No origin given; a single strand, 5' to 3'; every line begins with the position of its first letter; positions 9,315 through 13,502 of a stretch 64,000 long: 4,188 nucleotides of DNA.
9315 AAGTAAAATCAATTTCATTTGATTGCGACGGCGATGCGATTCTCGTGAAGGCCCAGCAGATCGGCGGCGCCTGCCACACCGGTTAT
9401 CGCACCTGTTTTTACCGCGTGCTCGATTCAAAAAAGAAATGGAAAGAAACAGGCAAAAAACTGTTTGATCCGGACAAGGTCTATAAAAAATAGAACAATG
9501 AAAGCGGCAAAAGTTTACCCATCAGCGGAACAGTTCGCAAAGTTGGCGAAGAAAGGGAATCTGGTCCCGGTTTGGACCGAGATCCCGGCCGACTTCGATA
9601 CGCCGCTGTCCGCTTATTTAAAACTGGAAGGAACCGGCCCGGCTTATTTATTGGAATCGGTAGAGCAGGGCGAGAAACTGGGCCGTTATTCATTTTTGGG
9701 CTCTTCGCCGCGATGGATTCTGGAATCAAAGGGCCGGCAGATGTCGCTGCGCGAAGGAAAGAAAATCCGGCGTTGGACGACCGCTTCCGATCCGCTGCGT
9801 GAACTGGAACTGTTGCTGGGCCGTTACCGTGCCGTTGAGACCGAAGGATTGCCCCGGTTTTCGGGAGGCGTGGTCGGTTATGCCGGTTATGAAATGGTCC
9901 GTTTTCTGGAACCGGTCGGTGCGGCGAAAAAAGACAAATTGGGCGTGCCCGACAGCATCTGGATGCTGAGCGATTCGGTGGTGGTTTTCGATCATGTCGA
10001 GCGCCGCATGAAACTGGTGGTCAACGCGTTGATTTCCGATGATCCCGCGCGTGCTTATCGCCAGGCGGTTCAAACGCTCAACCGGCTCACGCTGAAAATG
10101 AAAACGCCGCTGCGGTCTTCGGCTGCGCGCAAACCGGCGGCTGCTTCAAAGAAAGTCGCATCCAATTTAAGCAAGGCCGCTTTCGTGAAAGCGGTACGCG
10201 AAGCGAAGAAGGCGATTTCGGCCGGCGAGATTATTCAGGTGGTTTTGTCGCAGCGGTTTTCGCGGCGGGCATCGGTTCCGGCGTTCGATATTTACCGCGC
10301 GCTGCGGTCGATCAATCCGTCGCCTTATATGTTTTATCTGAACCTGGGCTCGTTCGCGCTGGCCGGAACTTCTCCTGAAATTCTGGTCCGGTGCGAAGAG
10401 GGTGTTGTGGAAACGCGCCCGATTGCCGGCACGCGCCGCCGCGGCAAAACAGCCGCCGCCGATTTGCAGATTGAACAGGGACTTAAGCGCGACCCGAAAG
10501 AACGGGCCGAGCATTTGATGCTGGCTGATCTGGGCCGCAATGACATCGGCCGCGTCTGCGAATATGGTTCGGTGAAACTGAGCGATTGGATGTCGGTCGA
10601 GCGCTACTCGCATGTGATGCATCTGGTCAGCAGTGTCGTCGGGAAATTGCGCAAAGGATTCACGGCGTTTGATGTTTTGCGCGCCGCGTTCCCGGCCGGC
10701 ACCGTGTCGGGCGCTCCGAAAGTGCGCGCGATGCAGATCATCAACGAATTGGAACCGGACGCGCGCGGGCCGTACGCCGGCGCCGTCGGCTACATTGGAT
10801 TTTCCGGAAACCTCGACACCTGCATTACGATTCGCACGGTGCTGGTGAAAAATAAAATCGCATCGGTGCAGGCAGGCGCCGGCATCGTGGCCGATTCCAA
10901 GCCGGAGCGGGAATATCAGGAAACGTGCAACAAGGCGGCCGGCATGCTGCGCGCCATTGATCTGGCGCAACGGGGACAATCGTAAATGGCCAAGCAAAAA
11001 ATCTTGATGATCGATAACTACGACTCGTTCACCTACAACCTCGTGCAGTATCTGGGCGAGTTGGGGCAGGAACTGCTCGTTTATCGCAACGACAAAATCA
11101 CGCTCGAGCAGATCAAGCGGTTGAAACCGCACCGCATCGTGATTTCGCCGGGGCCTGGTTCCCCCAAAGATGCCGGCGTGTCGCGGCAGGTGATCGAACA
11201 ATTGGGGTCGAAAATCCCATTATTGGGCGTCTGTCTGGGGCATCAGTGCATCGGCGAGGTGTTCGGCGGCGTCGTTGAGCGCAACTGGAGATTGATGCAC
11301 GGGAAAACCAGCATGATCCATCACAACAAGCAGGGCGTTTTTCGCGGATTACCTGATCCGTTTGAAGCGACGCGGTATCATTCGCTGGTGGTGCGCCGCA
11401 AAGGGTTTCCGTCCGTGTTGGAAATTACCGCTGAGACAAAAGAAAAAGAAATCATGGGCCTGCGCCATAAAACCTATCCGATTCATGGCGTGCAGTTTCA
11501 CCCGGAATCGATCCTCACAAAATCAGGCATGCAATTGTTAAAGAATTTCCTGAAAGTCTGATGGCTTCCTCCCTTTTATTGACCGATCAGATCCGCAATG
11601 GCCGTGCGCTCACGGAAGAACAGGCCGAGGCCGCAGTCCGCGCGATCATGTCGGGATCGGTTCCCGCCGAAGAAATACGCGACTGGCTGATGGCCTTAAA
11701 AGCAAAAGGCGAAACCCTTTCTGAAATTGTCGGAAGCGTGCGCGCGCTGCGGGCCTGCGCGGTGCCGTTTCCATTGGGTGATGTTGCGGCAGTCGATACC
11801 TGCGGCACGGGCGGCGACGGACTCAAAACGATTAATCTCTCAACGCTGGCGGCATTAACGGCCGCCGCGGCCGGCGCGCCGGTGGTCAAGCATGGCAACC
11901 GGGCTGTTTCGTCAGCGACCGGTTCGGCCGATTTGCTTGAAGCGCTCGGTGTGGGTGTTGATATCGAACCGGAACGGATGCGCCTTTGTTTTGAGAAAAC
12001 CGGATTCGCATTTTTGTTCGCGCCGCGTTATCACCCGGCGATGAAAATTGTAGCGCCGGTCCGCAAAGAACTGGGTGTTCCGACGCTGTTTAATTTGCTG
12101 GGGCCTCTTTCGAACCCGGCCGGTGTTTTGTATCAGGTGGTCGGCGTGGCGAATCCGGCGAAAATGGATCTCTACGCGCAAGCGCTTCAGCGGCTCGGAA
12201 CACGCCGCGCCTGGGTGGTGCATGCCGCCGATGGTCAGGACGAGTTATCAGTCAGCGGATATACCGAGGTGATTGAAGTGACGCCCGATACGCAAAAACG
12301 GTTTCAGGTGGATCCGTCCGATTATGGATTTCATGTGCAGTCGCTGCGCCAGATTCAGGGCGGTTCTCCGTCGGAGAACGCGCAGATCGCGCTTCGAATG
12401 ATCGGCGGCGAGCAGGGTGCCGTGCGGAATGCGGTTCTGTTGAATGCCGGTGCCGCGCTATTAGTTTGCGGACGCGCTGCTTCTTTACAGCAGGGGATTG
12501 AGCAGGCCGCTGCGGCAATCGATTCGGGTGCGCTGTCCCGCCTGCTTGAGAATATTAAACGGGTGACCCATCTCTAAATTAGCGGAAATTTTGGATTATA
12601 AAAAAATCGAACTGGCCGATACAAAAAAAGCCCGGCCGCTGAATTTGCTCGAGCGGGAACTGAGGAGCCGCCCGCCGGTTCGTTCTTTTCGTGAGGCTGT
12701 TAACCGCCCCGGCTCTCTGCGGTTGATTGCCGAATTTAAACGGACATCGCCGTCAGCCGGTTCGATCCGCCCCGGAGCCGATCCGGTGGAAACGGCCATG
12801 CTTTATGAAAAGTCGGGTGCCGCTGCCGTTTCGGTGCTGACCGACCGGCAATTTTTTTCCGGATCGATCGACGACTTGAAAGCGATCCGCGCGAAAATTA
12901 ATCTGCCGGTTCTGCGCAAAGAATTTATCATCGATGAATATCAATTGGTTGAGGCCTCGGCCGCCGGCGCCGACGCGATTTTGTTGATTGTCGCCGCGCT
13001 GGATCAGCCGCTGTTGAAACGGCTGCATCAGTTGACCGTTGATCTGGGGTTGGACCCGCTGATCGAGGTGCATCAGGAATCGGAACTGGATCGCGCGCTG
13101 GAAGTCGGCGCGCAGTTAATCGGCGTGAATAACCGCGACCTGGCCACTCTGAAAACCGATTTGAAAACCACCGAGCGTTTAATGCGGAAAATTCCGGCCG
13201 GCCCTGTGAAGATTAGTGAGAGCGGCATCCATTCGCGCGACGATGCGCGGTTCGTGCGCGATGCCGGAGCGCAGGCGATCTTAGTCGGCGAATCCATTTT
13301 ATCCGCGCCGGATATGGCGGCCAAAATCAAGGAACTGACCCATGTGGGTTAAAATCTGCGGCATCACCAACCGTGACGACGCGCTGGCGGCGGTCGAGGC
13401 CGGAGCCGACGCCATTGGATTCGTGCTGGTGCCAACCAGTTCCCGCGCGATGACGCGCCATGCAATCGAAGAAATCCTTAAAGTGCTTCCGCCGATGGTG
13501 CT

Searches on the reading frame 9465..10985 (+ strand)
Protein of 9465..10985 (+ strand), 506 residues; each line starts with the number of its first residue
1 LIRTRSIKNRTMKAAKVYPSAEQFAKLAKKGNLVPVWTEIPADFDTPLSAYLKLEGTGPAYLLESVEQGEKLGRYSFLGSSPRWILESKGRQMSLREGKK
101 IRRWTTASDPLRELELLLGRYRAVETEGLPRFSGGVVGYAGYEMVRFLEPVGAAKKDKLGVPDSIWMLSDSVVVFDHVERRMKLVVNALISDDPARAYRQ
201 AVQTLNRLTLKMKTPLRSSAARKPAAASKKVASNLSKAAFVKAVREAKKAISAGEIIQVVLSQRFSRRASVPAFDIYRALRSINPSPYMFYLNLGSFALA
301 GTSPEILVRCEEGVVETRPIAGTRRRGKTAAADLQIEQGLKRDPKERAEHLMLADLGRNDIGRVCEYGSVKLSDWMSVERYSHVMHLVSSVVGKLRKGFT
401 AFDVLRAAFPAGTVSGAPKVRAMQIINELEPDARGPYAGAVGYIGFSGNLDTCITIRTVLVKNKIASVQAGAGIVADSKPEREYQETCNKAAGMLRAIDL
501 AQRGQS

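Call 31: search_protein_families(library=pfam, proteins=[window:9465-10985:+], max_evalue=0.00001)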
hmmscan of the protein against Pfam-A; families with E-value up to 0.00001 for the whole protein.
window:9465-10985:+ (506 aa): 2 families
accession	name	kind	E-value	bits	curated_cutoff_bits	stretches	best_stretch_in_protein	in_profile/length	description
PF00425.24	Chorismate_bind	-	2.4e-93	312.8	27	1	237-490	2-257/257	chorismate binding enzyme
PF04715.19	Anth_synt_I_N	-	3.5e-33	115.3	23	1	44-183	2-139/140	Anthranilate synthase component I, N terminal region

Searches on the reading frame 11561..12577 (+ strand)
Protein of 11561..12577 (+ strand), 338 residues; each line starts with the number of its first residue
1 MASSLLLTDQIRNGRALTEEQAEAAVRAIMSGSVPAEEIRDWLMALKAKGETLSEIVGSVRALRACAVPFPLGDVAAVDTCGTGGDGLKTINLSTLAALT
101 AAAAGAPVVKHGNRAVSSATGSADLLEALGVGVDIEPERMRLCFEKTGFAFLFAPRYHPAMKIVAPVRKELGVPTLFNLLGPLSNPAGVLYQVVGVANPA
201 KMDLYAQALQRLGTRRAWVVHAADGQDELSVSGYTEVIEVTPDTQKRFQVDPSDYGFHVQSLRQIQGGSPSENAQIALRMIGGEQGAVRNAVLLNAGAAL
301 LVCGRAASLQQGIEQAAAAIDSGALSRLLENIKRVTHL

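Call 31: search_protein_families(library=pfam, proteins=[window:11561-12577:+], max_evalue=0.00001)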
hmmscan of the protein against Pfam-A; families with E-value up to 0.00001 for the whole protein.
window:11561-12577:+ (338 aa): 2 families
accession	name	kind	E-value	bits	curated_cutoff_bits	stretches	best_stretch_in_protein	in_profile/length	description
PF00591.27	Glycos_transf_3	-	8.4e-88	294.7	27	1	76-324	3-251/253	Glycosyl transferase family, a/b domain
PF02885.22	Glycos_trans_3N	-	3.3e-16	59.2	26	1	9-66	5-62/63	Glycosyl transferase family, helical bundle domain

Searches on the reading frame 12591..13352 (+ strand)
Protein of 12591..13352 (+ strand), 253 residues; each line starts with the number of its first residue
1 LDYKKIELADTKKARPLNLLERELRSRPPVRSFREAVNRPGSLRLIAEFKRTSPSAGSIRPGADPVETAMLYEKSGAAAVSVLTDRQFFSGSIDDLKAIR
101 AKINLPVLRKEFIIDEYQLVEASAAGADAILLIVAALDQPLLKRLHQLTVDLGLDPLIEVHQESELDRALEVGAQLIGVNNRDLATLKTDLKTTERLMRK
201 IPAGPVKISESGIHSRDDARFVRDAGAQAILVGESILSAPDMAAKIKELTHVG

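Call 70: search_protein_families(library=pfam, proteins=[window:12591-13352:+], max_evalue=0.00001)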
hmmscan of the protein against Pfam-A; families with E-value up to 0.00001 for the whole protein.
window:12591-13352:+ (253 aa): 1 family
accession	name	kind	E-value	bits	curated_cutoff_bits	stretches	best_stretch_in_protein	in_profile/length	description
PF00218.27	IGPS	-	1.1e-85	287.3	27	1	2-249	6-254/254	Indole-3-glycerol phosphate synthase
